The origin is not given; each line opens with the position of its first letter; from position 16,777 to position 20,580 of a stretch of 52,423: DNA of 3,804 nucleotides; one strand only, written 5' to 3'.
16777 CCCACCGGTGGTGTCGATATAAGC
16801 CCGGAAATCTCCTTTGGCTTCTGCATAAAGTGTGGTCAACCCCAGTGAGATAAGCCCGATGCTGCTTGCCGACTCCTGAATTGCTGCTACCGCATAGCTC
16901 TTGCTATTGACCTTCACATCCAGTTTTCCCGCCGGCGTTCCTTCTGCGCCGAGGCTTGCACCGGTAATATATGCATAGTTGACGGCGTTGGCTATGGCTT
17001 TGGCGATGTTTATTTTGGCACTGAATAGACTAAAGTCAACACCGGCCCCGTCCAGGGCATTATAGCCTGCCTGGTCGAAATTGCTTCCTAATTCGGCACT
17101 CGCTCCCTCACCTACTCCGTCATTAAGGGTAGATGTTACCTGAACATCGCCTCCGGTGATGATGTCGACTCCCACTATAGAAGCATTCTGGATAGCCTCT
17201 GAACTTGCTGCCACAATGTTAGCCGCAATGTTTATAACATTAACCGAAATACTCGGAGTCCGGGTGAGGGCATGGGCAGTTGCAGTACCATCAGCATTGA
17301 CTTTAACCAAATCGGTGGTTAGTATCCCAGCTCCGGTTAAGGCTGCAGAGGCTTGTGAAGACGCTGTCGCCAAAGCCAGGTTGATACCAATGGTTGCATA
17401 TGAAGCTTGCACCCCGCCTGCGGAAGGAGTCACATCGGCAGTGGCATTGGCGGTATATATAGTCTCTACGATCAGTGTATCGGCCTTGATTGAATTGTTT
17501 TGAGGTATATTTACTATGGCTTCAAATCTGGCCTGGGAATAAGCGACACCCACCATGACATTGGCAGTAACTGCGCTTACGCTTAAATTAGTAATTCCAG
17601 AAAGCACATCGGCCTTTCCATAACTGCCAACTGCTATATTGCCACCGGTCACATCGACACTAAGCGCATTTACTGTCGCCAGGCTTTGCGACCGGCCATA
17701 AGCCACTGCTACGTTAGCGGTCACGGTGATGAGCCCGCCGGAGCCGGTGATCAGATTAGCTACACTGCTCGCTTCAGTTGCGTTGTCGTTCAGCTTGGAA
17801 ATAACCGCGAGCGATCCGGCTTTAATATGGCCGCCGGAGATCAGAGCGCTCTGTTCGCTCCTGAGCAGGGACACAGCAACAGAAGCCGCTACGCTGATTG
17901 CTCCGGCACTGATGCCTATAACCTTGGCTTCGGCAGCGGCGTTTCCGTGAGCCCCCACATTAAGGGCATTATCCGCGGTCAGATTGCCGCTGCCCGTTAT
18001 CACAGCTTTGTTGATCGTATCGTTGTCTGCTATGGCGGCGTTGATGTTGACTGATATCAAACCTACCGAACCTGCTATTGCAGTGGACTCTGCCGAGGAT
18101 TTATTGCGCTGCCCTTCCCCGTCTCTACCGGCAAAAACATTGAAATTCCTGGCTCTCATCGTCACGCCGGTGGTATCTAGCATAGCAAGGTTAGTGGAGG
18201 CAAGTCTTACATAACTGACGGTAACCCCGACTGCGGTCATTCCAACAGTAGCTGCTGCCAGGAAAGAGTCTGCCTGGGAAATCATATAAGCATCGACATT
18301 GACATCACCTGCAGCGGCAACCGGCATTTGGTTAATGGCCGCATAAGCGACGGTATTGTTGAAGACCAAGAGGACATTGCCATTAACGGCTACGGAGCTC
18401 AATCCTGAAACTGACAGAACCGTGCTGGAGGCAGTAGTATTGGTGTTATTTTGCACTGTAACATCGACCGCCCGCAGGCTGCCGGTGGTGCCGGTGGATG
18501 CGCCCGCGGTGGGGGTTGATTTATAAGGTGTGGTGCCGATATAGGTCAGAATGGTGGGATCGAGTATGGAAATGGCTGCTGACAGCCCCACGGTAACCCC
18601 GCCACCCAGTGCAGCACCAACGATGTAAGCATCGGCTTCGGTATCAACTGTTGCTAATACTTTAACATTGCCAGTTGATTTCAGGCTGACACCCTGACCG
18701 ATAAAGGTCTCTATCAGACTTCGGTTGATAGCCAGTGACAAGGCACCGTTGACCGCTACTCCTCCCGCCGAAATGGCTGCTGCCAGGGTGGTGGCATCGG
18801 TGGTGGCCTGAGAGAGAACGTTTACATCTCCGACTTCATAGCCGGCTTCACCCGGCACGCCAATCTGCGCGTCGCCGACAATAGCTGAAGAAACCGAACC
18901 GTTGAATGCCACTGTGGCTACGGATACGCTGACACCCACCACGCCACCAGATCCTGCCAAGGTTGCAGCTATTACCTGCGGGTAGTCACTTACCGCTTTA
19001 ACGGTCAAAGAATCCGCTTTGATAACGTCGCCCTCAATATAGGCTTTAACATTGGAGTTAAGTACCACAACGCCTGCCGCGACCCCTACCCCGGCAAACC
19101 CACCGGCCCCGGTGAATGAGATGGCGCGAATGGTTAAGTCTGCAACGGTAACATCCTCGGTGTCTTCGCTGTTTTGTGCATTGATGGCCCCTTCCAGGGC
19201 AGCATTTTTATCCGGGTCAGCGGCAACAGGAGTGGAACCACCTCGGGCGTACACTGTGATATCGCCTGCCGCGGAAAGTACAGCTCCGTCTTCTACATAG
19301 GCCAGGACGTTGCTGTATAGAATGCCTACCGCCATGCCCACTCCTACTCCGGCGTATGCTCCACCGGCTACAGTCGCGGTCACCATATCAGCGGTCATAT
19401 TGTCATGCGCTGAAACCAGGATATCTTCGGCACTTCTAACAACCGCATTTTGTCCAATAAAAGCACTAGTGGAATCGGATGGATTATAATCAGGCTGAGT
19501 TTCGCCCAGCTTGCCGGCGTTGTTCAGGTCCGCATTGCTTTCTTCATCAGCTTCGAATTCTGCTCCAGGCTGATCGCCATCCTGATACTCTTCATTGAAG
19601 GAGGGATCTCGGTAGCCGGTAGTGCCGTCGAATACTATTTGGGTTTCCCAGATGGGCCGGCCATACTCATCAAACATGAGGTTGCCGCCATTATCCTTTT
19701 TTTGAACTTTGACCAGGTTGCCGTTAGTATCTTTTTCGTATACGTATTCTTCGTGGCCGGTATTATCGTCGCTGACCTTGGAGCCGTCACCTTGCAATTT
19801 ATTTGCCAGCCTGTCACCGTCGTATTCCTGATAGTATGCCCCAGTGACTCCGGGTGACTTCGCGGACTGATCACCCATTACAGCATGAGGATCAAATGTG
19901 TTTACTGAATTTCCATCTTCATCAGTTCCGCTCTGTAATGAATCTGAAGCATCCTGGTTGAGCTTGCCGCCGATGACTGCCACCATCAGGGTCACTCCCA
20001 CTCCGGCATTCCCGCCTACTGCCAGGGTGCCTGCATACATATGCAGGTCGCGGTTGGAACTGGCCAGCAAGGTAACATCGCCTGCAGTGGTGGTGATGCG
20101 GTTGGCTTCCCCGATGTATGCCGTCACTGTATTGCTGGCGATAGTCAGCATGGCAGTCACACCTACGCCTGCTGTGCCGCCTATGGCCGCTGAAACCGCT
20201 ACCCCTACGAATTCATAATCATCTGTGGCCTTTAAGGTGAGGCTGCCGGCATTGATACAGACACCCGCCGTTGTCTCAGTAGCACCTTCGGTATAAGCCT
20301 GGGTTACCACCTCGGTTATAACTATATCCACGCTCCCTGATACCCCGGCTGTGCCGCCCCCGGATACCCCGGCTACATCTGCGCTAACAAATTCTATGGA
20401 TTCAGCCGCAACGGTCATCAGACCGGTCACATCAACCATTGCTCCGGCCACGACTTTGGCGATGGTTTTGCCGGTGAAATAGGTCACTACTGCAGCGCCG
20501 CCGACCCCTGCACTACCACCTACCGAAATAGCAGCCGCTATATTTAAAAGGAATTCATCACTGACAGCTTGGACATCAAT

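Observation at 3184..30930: One uninterrupted 27.7-kb ORF: a 9,248-aa SLH-anchored filamentous surface protein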

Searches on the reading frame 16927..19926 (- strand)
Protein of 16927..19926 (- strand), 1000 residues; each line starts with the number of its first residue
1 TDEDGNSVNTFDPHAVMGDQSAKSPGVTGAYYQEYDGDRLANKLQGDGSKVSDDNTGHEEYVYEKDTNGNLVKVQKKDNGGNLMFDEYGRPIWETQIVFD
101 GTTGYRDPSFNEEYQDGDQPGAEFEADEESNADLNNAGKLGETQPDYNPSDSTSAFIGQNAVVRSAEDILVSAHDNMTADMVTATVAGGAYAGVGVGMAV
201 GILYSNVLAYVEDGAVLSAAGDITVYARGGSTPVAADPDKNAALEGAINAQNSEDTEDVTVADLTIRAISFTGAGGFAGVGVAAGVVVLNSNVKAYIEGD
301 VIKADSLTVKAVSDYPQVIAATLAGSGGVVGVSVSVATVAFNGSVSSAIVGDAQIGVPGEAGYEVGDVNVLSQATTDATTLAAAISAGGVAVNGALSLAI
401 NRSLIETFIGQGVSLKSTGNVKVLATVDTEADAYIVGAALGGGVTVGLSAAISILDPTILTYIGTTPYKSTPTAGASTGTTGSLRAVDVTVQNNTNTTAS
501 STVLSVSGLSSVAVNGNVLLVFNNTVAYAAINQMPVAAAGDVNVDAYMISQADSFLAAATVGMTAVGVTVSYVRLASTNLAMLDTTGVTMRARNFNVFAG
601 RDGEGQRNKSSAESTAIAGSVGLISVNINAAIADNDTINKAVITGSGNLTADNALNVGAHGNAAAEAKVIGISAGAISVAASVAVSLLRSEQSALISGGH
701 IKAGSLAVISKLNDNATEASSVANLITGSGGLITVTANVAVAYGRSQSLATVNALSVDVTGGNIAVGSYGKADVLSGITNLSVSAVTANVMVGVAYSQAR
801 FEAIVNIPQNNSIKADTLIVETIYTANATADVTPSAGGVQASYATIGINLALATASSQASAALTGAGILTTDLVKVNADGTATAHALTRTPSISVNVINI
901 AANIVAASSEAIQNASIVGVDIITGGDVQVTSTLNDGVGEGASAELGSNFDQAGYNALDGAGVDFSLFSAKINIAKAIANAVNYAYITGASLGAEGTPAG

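Call 5: search_protein_families(library=pfam, proteins=[window:16927-19926:-], max_evalue=0.01)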
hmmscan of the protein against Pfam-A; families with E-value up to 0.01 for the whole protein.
window:16927-19926:- (1000 aa): 0 families

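Call 11: search_protein_families(library=ncbifam, proteins=[window:16927-19926:-], max_evalue=0.1)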
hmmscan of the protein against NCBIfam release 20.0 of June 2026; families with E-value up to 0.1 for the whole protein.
window:16927-19926:- (1000 aa): 1 family
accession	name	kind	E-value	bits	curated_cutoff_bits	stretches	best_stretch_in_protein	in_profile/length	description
NF012206.1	LktA_tand_53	repeat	4.4e-08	33.2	50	4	192-231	3-41/53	tandem repeat-containing filamentous protein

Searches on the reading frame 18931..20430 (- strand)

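Call 29: search_protein_families(library=pfam, proteins=[window:18931-20430:-], max_evalue=5)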
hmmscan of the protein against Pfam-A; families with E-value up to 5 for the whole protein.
window:18931-20430:- (500 aa): 1 family
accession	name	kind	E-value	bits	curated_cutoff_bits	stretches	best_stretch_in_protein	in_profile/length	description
PF18878.5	PPE-PPW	-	0.15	12.6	27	0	438-460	11-33/48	PPE-PPW subfamily C-terminal region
